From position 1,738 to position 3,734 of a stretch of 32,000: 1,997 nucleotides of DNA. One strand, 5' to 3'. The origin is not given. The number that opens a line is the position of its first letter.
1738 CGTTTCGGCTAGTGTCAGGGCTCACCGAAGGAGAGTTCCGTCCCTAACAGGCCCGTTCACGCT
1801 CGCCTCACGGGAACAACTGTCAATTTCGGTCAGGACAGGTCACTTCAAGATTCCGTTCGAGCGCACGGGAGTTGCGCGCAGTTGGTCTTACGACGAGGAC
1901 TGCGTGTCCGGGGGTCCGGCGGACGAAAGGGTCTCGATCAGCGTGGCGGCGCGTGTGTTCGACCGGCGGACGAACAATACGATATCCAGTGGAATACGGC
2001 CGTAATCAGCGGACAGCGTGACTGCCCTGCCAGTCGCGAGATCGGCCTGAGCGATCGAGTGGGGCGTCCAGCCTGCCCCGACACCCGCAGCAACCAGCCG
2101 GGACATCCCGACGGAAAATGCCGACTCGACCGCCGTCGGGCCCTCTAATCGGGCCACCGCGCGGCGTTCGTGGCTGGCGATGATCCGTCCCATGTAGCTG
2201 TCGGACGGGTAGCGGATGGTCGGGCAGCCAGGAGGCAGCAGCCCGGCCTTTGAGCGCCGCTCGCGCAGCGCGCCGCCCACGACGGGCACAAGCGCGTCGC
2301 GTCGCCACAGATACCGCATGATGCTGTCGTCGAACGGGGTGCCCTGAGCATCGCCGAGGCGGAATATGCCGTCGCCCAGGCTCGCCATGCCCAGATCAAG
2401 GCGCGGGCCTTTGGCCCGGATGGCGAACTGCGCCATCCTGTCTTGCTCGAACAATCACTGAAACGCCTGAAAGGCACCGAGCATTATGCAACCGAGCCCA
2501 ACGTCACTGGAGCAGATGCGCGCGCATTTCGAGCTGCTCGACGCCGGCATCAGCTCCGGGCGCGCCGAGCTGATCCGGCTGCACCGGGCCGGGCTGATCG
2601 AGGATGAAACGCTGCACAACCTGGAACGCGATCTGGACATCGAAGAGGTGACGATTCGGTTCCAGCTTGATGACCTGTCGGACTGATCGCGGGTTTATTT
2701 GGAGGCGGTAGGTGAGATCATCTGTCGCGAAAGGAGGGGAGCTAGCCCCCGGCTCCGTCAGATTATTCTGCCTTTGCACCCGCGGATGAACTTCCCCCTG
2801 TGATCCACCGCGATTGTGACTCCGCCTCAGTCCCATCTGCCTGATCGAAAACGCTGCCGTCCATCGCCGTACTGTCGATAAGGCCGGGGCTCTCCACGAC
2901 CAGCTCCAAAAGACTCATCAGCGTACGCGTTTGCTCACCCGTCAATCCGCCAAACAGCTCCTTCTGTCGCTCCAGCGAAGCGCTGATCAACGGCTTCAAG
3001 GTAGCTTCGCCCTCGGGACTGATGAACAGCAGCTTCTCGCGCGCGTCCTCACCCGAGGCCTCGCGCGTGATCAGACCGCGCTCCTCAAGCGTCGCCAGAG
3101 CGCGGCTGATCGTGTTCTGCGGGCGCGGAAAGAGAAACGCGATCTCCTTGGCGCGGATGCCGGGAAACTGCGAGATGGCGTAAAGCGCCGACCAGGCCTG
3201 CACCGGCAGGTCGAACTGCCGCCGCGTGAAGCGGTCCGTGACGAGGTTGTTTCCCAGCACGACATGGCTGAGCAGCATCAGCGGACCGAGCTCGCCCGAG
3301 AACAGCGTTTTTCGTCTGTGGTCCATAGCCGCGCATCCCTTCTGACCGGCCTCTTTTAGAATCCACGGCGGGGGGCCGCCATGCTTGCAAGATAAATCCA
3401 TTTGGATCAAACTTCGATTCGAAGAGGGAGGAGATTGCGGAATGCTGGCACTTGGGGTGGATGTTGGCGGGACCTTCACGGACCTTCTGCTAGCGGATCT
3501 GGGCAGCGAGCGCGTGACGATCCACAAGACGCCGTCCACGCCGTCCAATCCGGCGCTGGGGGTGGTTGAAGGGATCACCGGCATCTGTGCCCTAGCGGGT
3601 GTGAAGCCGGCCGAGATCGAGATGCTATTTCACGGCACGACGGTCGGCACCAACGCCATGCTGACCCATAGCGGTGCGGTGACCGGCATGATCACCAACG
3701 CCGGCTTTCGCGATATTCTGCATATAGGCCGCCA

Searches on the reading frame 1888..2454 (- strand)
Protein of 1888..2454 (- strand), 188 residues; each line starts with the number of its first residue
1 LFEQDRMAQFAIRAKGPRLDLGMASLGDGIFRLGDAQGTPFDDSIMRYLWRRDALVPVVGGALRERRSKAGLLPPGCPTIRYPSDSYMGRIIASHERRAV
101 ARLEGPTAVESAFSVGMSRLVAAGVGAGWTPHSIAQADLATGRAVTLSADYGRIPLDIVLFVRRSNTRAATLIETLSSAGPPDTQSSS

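Call 50: search_protein_families(library=pfam, proteins=[window:1888-2454:-], max_evalue=0.001)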
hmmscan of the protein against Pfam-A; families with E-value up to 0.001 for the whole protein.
window:1888-2454:- (188 aa): 1 family
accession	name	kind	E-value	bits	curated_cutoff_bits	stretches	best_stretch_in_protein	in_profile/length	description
PF03466.25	LysR_substrate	-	7.3e-06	25.9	28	1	77-174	104-202/209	LysR substrate binding domain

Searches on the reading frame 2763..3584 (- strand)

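Call 50: search_protein_families(library=pfam, proteins=[window:2763-3584:-], max_evalue=0.001)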
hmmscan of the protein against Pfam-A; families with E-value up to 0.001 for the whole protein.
window:2763-3584:- (273 aa): 3 families
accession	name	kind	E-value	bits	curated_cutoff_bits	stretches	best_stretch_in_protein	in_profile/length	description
PF12802.13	MarR_2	-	2.5e-13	50.4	27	1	125-182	2-60/61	MarR family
PF01047.28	MarR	-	2e-10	40.8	24.6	1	129-183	4-58/59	MarR family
PF13463.12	HTH_27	-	1.4e-05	25.7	22.2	1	133-192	8-68/68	Winged helix DNA-binding domain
